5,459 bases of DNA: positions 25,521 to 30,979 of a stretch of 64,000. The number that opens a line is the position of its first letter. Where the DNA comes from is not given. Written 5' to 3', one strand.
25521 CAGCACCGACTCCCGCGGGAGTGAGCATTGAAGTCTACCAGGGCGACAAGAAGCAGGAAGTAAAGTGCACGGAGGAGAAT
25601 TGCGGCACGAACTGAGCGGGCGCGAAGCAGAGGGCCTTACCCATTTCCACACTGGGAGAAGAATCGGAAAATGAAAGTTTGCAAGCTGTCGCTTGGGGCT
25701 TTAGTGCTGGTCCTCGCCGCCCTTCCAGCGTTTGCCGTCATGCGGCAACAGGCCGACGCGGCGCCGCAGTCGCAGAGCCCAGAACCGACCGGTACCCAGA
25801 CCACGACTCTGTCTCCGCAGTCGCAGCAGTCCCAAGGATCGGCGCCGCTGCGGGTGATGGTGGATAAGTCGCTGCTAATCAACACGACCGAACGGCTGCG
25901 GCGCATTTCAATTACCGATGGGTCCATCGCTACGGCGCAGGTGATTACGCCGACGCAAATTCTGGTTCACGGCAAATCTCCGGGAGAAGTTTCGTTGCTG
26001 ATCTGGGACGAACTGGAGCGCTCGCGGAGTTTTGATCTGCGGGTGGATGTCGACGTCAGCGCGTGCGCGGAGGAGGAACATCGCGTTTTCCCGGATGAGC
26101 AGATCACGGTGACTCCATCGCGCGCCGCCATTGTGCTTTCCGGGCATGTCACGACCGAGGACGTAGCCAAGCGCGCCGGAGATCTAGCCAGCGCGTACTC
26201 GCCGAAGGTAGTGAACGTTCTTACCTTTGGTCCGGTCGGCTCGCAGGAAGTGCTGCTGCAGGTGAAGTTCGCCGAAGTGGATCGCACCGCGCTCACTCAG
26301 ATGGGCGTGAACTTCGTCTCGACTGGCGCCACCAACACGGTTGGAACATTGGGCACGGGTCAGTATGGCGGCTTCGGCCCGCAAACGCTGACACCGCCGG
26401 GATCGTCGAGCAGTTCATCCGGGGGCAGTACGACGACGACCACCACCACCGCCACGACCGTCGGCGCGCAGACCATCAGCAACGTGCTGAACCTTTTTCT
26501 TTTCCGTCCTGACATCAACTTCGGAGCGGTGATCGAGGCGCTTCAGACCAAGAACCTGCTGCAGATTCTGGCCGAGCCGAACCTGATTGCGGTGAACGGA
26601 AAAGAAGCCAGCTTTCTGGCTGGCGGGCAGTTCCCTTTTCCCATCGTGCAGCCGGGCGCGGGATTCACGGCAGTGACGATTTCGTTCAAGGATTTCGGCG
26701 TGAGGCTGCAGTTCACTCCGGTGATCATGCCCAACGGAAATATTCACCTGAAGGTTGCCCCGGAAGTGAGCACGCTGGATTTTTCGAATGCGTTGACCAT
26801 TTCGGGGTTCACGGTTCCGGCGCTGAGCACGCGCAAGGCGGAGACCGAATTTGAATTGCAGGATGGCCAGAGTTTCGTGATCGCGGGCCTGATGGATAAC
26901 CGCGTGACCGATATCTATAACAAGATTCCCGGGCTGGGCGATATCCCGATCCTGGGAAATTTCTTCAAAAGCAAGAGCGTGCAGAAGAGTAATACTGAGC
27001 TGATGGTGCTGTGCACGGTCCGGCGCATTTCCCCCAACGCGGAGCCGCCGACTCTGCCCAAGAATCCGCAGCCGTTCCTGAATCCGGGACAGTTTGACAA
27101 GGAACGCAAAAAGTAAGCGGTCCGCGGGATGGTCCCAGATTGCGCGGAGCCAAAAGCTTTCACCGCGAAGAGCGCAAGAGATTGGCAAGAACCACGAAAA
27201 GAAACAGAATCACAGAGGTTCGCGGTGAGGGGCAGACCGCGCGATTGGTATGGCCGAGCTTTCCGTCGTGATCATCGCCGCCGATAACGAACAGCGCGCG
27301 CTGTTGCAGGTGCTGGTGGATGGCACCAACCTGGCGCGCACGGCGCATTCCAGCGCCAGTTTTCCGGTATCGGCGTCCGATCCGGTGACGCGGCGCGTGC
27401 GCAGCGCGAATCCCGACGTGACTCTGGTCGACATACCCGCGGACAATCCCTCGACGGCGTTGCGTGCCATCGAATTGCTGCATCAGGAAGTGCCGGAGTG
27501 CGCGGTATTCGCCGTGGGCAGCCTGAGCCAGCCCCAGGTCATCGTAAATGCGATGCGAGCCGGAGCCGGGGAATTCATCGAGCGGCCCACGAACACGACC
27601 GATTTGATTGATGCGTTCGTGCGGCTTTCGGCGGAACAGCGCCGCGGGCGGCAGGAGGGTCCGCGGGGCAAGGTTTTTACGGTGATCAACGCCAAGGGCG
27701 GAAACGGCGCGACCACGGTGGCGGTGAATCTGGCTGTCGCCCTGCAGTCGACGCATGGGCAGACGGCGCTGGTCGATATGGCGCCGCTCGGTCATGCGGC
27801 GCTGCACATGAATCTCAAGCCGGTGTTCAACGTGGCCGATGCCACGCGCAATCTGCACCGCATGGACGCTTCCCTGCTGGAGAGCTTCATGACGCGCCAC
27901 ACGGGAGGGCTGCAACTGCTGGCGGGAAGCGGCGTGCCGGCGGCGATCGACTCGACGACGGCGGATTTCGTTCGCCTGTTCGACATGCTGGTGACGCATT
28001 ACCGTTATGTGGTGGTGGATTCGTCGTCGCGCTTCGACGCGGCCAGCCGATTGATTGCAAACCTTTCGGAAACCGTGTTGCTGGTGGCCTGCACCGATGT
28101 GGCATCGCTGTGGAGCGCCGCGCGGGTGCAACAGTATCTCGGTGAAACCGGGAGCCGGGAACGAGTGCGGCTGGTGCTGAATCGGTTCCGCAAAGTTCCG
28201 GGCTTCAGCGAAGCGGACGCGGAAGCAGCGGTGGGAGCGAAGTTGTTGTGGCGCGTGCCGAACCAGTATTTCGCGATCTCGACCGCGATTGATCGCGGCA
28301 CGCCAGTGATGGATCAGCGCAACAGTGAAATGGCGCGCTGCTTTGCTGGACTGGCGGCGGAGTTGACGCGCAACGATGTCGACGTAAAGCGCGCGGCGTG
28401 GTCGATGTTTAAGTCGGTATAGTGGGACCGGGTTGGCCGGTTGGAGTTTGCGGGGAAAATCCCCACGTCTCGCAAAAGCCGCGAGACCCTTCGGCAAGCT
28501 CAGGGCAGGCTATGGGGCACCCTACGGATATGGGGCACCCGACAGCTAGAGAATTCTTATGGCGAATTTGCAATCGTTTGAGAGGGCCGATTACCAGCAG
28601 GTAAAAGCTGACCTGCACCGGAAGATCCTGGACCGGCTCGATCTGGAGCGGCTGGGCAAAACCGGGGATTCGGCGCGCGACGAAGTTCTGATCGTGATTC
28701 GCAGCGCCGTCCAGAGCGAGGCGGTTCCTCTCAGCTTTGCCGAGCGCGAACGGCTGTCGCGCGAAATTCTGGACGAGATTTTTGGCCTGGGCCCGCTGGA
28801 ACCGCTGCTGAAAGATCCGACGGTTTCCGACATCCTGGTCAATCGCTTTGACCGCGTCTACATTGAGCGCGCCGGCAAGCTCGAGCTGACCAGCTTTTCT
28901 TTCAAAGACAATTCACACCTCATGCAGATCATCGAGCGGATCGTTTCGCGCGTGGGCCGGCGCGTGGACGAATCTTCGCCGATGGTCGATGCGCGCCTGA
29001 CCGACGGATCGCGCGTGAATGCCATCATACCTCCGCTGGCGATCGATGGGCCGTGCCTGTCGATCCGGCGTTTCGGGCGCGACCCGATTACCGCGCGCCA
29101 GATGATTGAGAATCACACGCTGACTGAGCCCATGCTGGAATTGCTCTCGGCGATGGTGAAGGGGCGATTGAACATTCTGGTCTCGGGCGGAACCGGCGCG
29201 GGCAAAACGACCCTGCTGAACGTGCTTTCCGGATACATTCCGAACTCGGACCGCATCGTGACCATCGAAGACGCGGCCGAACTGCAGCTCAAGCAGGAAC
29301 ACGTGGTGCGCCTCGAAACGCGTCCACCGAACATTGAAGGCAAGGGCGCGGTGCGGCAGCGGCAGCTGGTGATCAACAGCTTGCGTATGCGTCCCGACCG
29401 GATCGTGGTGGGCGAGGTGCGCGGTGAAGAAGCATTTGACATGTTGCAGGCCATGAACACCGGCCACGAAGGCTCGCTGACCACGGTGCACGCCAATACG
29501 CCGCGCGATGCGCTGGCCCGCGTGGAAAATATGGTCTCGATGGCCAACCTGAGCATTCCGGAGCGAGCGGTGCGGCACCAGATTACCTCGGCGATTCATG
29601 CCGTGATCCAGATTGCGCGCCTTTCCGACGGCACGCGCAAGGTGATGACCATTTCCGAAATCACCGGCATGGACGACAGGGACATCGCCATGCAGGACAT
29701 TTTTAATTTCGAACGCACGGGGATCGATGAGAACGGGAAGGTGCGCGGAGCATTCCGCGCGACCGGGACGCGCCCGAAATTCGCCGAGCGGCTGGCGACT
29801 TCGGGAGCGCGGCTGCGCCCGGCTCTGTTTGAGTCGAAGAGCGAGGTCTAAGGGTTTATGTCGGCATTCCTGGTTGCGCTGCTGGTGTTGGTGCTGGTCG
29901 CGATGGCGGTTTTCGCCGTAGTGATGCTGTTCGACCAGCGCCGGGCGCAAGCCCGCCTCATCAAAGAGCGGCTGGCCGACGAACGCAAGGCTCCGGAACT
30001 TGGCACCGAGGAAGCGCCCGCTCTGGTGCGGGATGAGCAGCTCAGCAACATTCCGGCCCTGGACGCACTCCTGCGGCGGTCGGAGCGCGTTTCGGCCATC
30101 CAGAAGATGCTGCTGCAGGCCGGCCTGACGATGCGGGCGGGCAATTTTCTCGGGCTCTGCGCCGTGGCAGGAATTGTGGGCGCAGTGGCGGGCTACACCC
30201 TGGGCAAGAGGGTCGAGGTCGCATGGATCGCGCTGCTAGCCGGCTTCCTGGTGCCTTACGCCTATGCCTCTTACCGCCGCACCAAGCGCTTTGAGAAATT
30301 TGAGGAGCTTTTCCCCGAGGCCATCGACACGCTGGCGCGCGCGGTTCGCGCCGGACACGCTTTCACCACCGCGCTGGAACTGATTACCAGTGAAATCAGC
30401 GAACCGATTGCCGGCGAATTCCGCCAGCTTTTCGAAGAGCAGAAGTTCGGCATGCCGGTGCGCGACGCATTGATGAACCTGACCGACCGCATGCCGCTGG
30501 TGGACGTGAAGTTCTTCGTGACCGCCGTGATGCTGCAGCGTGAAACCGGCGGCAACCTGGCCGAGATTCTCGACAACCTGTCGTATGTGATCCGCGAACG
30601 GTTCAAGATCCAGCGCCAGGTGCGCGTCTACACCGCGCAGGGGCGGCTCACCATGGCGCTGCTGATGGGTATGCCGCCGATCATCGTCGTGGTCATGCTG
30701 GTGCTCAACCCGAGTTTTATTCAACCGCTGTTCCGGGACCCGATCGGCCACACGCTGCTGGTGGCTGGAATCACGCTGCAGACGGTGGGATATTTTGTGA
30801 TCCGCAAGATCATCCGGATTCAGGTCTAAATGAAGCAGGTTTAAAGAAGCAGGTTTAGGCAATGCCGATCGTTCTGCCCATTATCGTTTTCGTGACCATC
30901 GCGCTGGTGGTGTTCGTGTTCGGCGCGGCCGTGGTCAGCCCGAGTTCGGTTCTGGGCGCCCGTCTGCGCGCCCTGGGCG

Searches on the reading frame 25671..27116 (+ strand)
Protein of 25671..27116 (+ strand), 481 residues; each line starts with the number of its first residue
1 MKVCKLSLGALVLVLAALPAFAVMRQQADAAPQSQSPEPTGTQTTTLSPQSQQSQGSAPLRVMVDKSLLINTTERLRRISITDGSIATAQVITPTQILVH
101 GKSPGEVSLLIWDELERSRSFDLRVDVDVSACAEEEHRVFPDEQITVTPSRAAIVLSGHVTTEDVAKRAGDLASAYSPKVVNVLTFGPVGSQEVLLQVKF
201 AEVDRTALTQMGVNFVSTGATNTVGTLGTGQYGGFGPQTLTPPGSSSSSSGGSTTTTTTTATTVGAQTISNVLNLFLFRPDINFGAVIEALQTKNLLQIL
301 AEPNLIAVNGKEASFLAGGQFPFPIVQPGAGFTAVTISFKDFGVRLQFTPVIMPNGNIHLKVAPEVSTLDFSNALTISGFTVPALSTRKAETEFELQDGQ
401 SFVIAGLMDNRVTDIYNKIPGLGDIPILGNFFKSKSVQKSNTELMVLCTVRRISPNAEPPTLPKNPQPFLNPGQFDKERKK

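Call 6: search_protein_families(library=pfam, proteins=[window:25671-27116:+], max_evalue=0.001)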
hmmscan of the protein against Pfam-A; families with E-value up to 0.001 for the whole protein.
window:25671-27116:+ (481 aa): 3 families
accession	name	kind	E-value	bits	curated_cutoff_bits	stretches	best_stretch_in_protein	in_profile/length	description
PF00263.26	Secretin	-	1.1e-44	152.4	27.5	1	290-450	1-165/169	Bacterial type II and III secretion system protein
PF13629.12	T2SS-T3SS_pil_N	-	1.6e-13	50.5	23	1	59-125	4-71/72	Pilus formation protein N terminal region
PF04972.22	BON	-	0.00024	21.8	27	1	138-186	17-67/69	BON domain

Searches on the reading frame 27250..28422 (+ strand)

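Call 6: search_protein_families(library=pfam, proteins=[window:27250-28422:+], max_evalue=0.001)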
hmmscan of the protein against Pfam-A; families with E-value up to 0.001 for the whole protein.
window:27250-28422:+ (390 aa): 6 families
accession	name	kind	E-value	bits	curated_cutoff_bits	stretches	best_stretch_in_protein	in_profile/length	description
PF13614.12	AAA_31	-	1.3e-06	28.9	27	1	141-191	2-52/177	AAA domain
PF01656.29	CbiA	-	3e-06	27.6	25.4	1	144-316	2-86/125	CobQ/CobB/MinD/ParA nucleotide binding domain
PF10609.15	ParA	-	3.2e-06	27.2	27.1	1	141-183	4-46/246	NUBPL iron-transfer P-loop NTPase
PF06564.18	CBP_BcsQ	-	2.3e-05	24.5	21.3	1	144-287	5-152/234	Cellulose biosynthesis protein BcsQ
PF00072.30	Response_reg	-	8.7e-05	23.1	30.2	1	45-122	33-109/111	Response regulator receiver domain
PF09140.17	MipZ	-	0.00092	19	20.7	0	143-276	3-125/262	ATPase MipZ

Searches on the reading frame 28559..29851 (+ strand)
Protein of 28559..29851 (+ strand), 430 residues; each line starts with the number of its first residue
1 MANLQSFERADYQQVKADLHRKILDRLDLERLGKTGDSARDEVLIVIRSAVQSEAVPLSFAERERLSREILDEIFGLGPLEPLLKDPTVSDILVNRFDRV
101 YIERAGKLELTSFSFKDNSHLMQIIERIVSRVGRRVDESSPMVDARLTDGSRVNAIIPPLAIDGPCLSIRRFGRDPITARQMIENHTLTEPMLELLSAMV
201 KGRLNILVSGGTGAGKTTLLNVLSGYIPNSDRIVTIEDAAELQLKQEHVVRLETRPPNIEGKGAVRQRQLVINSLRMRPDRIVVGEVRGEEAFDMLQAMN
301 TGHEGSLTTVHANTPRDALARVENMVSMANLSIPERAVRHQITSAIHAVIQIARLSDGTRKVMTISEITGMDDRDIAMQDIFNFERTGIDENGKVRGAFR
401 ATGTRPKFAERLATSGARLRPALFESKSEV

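Call 6: search_protein_families(library=pfam, proteins=[window:28559-29851:+], max_evalue=0.001)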
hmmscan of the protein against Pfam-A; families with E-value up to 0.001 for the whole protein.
window:28559-29851:+ (430 aa): 3 families
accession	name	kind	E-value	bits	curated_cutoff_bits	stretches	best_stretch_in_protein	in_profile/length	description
PF00437.27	T2SSE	-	1e-62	212.4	24.9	1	77-361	5-287/370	Type II/IV secretion system protein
PF00005.33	ABC_tran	-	0.00021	22.4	25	1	206-314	14-80/137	ABC transporter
PF13191.12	AAA_16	-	0.00037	21.5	32.6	0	192-256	12-85/167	AAA ATPase domain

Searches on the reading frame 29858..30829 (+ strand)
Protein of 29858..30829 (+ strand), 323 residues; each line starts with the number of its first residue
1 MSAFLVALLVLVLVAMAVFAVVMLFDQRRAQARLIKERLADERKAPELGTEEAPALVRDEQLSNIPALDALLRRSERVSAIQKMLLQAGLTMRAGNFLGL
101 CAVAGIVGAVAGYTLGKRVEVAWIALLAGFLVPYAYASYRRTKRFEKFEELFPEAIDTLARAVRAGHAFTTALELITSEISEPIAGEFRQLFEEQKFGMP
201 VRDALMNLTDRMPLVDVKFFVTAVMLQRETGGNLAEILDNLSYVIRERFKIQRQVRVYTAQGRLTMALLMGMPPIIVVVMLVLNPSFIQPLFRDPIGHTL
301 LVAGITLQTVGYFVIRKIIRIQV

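Call 6: search_protein_families(library=pfam, proteins=[window:29858-30829:+], max_evalue=0.001)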
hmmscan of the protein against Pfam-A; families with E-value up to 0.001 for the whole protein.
window:29858-30829:+ (323 aa): 1 family
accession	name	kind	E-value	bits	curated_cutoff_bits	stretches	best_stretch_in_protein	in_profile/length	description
PF00482.28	T2SSF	-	4.5e-19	69.1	25.2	1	156-281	2-124/125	Type II secretion system (T2SS), protein F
